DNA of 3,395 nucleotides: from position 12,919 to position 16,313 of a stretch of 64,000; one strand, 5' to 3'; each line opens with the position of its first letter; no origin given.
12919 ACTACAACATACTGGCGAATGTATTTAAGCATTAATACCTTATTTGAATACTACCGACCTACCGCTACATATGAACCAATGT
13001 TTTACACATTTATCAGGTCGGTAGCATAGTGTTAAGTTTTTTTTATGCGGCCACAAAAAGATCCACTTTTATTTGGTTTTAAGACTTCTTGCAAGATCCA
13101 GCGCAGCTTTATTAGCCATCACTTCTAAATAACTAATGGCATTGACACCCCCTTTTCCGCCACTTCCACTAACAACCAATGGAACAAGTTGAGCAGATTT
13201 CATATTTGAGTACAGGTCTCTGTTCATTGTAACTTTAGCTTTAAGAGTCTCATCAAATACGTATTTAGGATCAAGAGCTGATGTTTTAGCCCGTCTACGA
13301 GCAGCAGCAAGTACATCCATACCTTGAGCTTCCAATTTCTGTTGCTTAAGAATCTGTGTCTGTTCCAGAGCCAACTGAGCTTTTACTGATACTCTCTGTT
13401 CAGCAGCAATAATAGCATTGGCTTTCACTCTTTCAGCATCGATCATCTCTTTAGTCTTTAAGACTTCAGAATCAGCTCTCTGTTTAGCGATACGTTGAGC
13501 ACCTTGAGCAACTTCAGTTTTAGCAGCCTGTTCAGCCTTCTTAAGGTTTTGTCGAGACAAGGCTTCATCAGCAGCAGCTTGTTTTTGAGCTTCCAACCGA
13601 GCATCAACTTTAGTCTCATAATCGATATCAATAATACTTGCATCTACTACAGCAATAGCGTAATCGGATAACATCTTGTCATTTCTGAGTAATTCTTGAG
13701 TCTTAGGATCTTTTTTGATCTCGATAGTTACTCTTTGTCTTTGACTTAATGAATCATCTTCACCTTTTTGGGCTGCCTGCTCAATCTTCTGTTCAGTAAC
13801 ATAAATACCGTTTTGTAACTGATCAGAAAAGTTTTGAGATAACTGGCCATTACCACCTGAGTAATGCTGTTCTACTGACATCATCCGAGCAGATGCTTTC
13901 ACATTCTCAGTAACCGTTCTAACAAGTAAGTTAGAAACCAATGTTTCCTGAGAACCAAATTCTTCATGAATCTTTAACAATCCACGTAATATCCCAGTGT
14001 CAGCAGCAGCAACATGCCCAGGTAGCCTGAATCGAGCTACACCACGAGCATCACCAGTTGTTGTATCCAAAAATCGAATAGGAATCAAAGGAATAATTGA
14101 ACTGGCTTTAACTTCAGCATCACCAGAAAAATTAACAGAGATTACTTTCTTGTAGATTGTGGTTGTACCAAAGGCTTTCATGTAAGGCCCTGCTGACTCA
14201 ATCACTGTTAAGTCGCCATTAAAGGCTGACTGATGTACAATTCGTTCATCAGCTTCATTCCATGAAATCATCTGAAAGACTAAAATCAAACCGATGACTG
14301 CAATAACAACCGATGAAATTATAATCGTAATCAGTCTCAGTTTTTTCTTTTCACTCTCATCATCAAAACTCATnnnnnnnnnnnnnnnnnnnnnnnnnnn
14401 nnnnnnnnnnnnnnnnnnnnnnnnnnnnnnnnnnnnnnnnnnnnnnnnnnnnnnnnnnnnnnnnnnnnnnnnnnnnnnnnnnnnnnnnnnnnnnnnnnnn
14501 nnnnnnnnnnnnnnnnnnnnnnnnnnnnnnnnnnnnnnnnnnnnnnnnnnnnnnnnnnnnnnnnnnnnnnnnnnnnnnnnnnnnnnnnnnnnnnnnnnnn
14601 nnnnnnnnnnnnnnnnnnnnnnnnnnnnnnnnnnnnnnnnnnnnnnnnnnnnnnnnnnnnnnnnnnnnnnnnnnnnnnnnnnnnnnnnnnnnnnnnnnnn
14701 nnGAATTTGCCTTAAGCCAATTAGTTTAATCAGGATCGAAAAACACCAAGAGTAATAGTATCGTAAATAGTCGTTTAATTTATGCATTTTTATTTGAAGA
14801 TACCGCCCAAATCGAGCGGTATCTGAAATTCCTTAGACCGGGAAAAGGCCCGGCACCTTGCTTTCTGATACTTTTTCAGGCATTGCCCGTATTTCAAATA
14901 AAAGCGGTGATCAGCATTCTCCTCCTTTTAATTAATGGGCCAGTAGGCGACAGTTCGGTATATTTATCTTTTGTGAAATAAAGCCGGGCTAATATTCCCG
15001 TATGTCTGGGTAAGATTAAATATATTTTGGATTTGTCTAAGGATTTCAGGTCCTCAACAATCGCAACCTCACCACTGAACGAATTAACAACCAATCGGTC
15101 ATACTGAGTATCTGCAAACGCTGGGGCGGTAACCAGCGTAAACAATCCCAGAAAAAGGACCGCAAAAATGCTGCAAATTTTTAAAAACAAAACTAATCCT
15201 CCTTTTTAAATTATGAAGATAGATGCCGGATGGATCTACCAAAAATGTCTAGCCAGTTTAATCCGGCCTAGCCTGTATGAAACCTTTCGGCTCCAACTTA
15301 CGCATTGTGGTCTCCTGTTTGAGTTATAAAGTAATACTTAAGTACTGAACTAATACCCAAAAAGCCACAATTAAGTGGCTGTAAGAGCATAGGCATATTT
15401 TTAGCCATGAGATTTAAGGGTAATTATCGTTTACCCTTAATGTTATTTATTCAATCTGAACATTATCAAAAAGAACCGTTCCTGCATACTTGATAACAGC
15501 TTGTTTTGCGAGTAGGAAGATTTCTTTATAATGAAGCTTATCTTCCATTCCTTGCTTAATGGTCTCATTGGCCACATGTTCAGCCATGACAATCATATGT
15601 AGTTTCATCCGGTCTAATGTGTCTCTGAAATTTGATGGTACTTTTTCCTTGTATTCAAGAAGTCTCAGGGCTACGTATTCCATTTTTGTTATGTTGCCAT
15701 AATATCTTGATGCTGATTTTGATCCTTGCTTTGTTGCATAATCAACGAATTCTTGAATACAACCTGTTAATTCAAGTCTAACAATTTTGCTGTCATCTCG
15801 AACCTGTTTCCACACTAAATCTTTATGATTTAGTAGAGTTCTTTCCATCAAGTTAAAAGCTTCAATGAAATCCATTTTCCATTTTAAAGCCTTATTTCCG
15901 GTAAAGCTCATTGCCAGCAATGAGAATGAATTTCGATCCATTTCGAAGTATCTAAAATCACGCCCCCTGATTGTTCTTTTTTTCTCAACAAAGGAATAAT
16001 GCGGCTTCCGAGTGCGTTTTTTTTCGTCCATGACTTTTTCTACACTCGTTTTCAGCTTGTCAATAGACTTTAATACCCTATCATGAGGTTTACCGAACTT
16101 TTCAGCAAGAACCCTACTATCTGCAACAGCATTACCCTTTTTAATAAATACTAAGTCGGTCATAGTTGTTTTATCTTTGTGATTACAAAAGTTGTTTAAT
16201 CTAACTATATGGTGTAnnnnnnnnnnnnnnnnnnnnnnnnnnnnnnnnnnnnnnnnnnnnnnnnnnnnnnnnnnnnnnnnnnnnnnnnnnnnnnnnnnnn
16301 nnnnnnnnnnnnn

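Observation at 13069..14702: Phage-encoded flotillin/SPFH protein with a translationally coupled small membrane partner.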

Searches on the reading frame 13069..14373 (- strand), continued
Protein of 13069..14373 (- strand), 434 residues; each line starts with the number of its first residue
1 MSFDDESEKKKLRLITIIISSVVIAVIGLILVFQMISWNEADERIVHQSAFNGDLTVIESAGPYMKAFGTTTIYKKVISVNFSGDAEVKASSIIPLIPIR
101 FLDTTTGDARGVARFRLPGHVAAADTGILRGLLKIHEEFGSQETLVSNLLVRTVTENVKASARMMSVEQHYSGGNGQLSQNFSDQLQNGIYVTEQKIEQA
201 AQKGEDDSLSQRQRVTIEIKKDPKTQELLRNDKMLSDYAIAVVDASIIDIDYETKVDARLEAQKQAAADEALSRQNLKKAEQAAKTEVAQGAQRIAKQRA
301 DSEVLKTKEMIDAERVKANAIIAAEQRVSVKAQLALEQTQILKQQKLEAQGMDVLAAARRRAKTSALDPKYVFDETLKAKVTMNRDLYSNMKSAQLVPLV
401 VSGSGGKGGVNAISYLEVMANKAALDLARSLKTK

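Call 55: fold_search(model_id=the predicted structure, library=viral)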
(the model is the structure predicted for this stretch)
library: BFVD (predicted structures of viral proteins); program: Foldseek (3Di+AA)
matches with E <= 10: 204; with E <= 0.001: 23
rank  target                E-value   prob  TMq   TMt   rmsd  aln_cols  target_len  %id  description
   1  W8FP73                1.4e-23  1.00  0.45  0.46  30.8       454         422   21  (no name in the UniProt tables at hand)
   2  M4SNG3                5.0e-23  1.00  0.45  0.46  25.6       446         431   23  Uncharacterized protein [Pseudoalteromonas phage pYD6-A]
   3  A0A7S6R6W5            7.9e-11  1.00  0.34  0.51  35.5       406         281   13  SPFH-domain membrane protein [Rhizobium phage Pasto]
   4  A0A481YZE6            4.0e-10  1.00  0.36  0.51  28.7       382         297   14  Band 7 domain-containing protein [Marseillevirus LCMAC202]
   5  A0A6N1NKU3            1.7e-09  1.00  0.34  0.46  29.6       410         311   13  Band 7 domain-containing protein [Tupanvirus deep ocean]
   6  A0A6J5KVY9            2.0e-09  1.00  0.35  0.51  42.0       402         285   10  Band 7 domain containing protein [uncultured Caudovirales phage]
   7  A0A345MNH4            3.9e-09  1.00  0.35  0.46  31.6       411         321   13  (no name in the UniProt tables at hand)
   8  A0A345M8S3            4.7e-09  1.00  0.35  0.50   9.5       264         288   15  Band-7-like membrane protein [Streptomyces phage StarPlatinum]
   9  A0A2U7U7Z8            5.3e-09  1.00  0.30  0.38  43.9       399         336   12  SPFH domain containing protein [Pandoravirus quercus]
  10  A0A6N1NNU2            9.7e-09  1.00  0.34  0.45  28.9       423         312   16  Band 7 domain-containing protein [Tupanvirus deep ocean]
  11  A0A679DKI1            9.7e-09  1.00  0.28  0.26  68.6       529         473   12  (no name in the UniProt tables at hand)
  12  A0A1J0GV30            1.9e-08  1.00  0.33  0.44  23.6       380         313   13  SPFH protein domain [Vibrio phage vB_VspP_pVa5]
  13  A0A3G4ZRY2            2.7e-08  1.00  0.32  0.47  30.4       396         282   12  Band 7 domain-containing protein [Terrestrivirus sp.]
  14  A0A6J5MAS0            3.2e-08  1.00  0.32  0.50  14.0       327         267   15  Band 7 domain containing protein [uncultured Caudovirales phage]
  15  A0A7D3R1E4            6.2e-08  1.00  0.30  0.33  45.8       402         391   12  Regulator of protease activity HflC [Fadolivirus FV1/VV64]
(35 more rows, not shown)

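Call 75: get_annotated_region(hit=H9, flank=2500)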
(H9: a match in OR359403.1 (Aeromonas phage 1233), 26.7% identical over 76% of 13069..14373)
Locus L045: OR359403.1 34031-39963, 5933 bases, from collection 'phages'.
description: Aeromonas phage 1233, complete genome.
organism: Aeromonas phage 1233 (NCBI taxid 3074390)
taxonomy: Viruses; Duplodnaviria; Heunggongvirae; Uroviricota; Caudoviricetes
host: Aeromonas sp.; source: fish culture water; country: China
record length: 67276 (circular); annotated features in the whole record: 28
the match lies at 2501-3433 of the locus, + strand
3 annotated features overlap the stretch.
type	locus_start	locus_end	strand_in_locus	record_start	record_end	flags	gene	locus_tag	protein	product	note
CDS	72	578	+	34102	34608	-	-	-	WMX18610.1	hypothetical protein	hypothetical protein CHOED_064 [Vibrio phage CHOED]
CDS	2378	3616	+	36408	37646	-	-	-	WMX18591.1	SPFH domain-containing protein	SPFH domain-containing protein [Pseudomonas sp. BLCC-B13]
CDS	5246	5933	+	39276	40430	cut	-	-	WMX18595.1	RNA ligase, Rnl2 family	RNA ligase, Rnl2 family [Flavobacterium sp.]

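Call 76: get_annotated_region(hit=H10, flank=2500)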
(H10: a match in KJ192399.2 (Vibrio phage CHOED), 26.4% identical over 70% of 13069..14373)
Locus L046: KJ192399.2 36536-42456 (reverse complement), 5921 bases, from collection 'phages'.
description: Vibrio phage CHOED, complete genome.
organism: Vibrio phage CHOED (NCBI taxid 1458716)
taxonomy: Viruses; Duplodnaviria; Heunggongvirae; Uroviricota; Caudoviricetes
host: Vibrio anguillarum PF4; source: -; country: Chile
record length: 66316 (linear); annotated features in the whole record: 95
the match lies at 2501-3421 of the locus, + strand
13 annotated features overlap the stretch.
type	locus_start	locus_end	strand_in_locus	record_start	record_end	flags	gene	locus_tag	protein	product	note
CDS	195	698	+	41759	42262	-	-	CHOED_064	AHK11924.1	hypothetical protein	-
CDS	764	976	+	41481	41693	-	-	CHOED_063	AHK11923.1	hypothetical protein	-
CDS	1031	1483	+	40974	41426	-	-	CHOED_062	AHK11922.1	hypothetical protein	-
CDS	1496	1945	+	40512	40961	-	-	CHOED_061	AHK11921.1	hypothetical protein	-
CDS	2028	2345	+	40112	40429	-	-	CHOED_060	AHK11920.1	hypothetical protein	-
CDS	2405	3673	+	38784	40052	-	-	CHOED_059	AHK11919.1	hypothetical protein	similar to hypothetical protein pVp-1_0097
CDS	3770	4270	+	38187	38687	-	-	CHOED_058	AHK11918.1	hypothetical protein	-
CDS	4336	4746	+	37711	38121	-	-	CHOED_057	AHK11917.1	putative membrane protein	-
CDS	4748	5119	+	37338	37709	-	-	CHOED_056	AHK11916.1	putative membrane protein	-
CDS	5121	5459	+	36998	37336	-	-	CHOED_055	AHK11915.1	putative membrane protein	-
CDS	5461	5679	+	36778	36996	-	-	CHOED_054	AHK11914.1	putative membrane protein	-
CDS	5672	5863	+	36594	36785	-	-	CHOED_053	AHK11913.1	hypothetical protein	-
CDS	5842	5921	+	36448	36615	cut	-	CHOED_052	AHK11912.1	hypothetical protein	-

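Call 77: get_annotated_region(hit=H13, flank=2500)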
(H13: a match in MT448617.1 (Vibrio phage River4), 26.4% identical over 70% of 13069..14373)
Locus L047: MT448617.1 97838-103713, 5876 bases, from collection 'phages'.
description: Vibrio phage River4, complete genome.
organism: Vibrio phage River4 (NCBI taxid 2736288)
taxonomy: Viruses; Duplodnaviria; Heunggongvirae; Uroviricota; Caudoviricetes; Demerecviridae; Ermolyevavirinae; Thalassavirus; Thalassavirus river4
host: Vibrio harveyi BAA-1116; source: Chesapeake Bay Oyster; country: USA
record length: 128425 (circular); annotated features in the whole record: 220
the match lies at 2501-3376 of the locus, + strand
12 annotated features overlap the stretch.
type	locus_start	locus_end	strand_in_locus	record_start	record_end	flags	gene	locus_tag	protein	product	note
CDS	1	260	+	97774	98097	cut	-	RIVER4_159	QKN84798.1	hypothetical protein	gp159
CDS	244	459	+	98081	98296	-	-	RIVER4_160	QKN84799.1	hypothetical protein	gp160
CDS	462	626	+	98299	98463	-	-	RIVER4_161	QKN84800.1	hypothetical protein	gp161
CDS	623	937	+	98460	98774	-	-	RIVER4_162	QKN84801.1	hypothetical protein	gp162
CDS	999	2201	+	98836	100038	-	-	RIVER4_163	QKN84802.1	hypothetical protein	gp163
CDS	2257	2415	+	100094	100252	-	-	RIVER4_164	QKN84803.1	hypothetical protein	gp164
CDS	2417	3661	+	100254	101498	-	-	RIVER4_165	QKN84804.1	hypothetical protein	gp165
CDS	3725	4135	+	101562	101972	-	-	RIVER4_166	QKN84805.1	hypothetical protein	gp166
CDS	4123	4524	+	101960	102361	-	-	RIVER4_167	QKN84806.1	hypothetical protein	gp167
CDS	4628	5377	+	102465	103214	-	-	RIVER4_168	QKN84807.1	hypothetical protein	gp168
CDS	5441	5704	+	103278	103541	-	-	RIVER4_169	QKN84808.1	hypothetical protein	gp169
CDS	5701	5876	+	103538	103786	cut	-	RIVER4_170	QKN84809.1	hypothetical protein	gp170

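Call 84: search_protein_representatives(alignment_id=A1)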
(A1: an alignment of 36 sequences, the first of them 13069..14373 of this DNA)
Query: 36 sequences, 434 profile positions. Proteins with E-value up to 0.001 (for the whole library): 1062; up to 1e-10: 820; up to 1e-30: 280. The best 150 are listed.
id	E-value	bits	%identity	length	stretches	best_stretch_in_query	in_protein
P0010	2.2e-216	735.5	-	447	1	6-431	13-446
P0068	5.1e-187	638.7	-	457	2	14-333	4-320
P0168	7.3e-124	430.6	-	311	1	123-432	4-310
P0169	1.6e-123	429.4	-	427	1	24-431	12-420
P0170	3.5e-110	385.5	-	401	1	21-429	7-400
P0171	2.2e-101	356.5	-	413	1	25-432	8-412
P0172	2.1e-61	224.8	-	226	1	285-433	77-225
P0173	3.2e-60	220.9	-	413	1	19-428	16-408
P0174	4.8e-59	217.0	-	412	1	40-433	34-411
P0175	4.4e-58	213.8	-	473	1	20-430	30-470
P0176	5.0e-57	210.4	-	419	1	18-428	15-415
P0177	3.1e-54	201.1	-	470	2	23-334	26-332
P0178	4.3e-53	197.4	-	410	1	19-425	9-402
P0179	4.7e-53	197.2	-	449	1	20-429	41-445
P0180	7.7e-53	196.6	-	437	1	18-429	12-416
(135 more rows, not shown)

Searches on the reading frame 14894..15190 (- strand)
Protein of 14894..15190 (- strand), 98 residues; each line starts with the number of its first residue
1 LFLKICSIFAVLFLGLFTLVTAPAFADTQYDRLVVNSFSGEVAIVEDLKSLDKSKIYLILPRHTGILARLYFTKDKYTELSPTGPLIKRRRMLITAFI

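Call 3: search_protein_families(library=pfam, proteins=[window:14894-15190:-], max_evalue=1)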
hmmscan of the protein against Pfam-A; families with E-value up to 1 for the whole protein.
window:14894-15190:- (98 aa): 0 families

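Call 4: search_protein_families(library=phrogs, proteins=[window:14894-15190:-], max_evalue=0.01)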
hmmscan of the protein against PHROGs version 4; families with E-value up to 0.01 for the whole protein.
window:14894-15190:- (98 aa): 0 families

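Call 5: search_protein_families(library=ncbifam, proteins=[window:14894-15190:-], max_evalue=1)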
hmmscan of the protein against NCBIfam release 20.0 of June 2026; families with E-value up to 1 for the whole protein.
window:14894-15190:- (98 aa): 2 families
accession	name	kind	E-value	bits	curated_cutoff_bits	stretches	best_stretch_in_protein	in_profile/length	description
NF011172.0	PRK14574.1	equivalog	0.0024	15.9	1638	1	12-48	20-56/822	poly-beta-1,6 N-acetyl-D-glucosamine export porin PgaA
TIGR03939.1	PGA_TPR_OMP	equivalog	0.15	10.2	366.65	1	11-52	4-43/800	poly-beta-1,6 N-acetyl-D-glucosamine export porin PgaA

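Call 6: search_protein_families(library=padloc, proteins=[window:14894-15190:-], max_evalue=1)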
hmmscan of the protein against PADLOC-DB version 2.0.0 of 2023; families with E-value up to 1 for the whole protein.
window:14894-15190:- (98 aa): 0 families

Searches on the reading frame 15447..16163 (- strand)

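Call 3: search_protein_families(library=pfam, proteins=[window:15447-16163:-], max_evalue=1)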
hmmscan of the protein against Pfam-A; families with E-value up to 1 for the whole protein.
window:15447-16163:- (238 aa): 3 families
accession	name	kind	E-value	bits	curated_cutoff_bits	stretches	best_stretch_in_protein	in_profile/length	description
PF09669.15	Phage_pRha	-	5.8e-21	75.3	29.9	1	15-108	2-91/91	Phage regulatory protein Rha (Phage_pRha)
PF01719.23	Rep_OBD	-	0.0028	18.2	24.6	1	168-233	11-76/121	Plasmid replication protein, origin binding domain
PF08844.15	DUF1815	-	0.15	12.6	25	1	106-143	56-93/101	Domain of unknown function (DUF1815)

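Call 4: search_protein_families(library=phrogs, proteins=[window:15447-16163:-], max_evalue=0.01)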
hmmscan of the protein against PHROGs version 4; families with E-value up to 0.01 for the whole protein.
window:15447-16163:- (238 aa): 11 families
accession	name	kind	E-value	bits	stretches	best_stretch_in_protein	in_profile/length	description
phrog_2657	-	transcription regulation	3.3e-37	129.1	1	1-224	11-228/243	transcriptional regulator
phrog_518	-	transcription regulation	2.1e-25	90.7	1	1-115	11-116/268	Rha-like transcriptional regulator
phrog_373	-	transcription regulation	1.4e-16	61.8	1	2-111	88-193/373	anti-repressor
phrog_995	-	transcription regulation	3.5e-16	60.5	1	5-164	112-256/307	transcriptional regulator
phrog_18886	-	unknown function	4.2e-16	60.2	1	2-116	7-115/269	-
phrog_821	-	transcription regulation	6.1e-16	59.8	1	6-115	156-256/324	transcriptional regulator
phrog_10324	-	transcription regulation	2e-13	51.7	1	19-128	11-119/205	anti-repressor Ant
phrog_63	-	transcription regulation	1e-07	32.6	1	2-110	121-222/431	anti-repressor Ant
phrog_15204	-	transcription regulation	1.3e-05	25.8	1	3-42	26-65/79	anti-repressor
phrog_17716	-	unknown function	0.00049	21.9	1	85-133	1-49/101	-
phrog_7347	-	unknown function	0.0091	17.3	0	84-140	16-77/78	-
